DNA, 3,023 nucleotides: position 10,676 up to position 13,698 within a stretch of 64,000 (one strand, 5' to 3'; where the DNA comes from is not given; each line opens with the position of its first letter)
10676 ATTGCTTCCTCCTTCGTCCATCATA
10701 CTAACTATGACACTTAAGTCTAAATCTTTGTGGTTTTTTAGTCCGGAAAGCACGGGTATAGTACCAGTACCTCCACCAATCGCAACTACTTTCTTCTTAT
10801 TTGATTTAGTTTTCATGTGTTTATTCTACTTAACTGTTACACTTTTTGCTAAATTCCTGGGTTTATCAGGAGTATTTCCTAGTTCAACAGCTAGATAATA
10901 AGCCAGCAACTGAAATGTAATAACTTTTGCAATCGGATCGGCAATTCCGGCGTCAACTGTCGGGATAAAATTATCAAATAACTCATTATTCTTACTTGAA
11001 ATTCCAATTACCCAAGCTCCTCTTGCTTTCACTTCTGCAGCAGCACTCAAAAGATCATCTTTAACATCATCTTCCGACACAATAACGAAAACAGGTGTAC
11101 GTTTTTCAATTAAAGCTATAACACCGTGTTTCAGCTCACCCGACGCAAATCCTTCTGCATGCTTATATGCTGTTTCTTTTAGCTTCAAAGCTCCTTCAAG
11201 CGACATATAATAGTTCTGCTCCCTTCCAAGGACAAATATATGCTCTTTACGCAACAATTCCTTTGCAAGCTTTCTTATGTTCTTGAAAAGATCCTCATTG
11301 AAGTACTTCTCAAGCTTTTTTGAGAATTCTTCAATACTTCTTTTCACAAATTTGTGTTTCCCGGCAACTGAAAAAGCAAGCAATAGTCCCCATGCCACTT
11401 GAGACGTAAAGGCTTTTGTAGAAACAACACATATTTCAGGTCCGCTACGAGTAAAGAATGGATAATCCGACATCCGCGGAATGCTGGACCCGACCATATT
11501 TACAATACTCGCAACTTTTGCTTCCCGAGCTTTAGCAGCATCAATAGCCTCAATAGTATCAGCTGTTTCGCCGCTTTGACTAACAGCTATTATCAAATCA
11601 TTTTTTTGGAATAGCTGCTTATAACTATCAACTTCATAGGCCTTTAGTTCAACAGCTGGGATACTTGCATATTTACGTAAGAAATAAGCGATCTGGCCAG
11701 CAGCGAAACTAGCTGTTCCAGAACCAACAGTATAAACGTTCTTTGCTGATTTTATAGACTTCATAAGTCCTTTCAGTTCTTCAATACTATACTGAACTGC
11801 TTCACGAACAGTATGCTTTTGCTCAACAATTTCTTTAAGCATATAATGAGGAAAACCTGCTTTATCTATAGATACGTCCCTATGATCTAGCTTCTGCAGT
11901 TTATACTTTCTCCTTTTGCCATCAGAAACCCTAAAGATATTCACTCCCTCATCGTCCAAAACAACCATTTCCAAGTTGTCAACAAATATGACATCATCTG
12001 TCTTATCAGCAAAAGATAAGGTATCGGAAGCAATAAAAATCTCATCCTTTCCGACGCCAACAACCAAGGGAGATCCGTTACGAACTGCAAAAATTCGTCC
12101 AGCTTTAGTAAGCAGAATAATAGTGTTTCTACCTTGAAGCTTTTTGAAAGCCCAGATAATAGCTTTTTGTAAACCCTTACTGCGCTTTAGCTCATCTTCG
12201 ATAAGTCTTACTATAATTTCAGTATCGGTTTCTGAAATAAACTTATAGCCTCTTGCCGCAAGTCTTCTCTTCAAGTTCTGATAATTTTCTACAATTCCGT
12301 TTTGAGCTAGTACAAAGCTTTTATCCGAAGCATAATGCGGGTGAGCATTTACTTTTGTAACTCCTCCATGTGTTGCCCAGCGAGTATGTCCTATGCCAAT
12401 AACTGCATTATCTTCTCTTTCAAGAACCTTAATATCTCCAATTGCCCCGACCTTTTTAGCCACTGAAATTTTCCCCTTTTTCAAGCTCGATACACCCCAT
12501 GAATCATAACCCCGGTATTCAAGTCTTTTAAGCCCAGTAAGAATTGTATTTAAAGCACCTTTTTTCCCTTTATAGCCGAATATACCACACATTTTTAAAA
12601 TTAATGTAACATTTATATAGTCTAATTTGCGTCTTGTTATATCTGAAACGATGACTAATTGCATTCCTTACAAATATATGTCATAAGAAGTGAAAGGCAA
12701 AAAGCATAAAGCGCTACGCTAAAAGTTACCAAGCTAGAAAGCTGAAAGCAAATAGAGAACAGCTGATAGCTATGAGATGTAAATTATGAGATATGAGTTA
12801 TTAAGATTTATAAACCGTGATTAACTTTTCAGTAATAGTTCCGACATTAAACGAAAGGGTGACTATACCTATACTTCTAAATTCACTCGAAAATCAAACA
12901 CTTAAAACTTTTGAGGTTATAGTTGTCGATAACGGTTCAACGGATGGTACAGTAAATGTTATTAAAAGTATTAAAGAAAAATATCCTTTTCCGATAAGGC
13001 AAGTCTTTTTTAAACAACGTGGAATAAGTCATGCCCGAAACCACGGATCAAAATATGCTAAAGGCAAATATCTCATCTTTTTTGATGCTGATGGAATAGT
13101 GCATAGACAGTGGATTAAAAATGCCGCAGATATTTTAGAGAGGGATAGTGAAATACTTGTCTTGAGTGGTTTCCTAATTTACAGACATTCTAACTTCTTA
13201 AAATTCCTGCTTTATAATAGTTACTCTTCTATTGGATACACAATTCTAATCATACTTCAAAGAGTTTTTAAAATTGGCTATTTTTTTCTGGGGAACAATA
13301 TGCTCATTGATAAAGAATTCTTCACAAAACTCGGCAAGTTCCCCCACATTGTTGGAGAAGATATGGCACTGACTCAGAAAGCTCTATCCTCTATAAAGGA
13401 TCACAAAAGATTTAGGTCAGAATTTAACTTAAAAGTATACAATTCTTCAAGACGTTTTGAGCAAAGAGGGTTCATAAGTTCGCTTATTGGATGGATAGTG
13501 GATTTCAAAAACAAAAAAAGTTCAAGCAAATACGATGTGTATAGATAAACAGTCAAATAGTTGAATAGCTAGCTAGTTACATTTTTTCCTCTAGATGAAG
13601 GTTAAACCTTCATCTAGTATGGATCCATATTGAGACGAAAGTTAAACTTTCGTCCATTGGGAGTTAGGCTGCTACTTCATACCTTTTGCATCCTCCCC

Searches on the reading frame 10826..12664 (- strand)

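Call 54: search_protein_families(library=pfam, proteins=[window:10826-12664:-], max_evalue=0.001)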
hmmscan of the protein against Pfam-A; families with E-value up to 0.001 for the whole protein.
window:10826-12664:- (612 aa): 5 families
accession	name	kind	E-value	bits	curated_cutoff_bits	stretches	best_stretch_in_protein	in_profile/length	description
PF01380.27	SIS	-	4.7e-45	153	25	2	304-430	2-129/131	SIS domain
PF13522.11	GATase_6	-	5.7e-16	59.2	27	1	86-213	11-129/130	Glutamine amidotransferase domain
PF13537.11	GATase_7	-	4.4e-12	46.5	25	1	106-215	12-118/123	Glutamine amidotransferase domain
PF13580.11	SIS_2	-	4.2e-09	37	27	1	350-387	97-136/138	SIS domain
PF13230.11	GATase_4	-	5.1e-06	26.1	23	1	87-166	71-148/272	Glutamine amidotransferases class-II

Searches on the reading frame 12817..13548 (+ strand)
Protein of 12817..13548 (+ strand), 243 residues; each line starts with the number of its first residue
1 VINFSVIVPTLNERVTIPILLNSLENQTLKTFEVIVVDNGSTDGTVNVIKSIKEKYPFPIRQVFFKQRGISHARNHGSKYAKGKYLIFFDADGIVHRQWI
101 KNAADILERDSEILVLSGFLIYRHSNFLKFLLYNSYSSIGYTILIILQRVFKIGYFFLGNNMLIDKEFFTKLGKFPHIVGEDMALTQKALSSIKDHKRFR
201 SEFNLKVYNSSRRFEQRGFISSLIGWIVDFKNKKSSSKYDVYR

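Call 54: search_protein_families(library=pfam, proteins=[window:12817-13548:+], max_evalue=0.001)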
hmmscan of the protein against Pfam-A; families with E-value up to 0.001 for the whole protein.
window:12817-13548:+ (243 aa): 4 families
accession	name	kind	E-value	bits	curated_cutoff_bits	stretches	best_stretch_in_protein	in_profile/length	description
PF00535.33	Glycos_transf_2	-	5.5e-33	114.7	23.3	1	5-165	1-160/168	Glycosyl transferase family 2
PF13641.12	Glyco_tranf_2_3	-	1.3e-10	42.1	27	1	4-189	3-194/230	Glycosyltransferase like family 2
PF10111.15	Glyco_tranf_2_2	-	1.6e-10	41.4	27.3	1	6-176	2-182/276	Glycosyltransferase like family 2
PF13704.12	Glyco_tranf_2_4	-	1.7e-05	25.7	27.5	1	28-96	16-85/98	Glycosyl transferase family 2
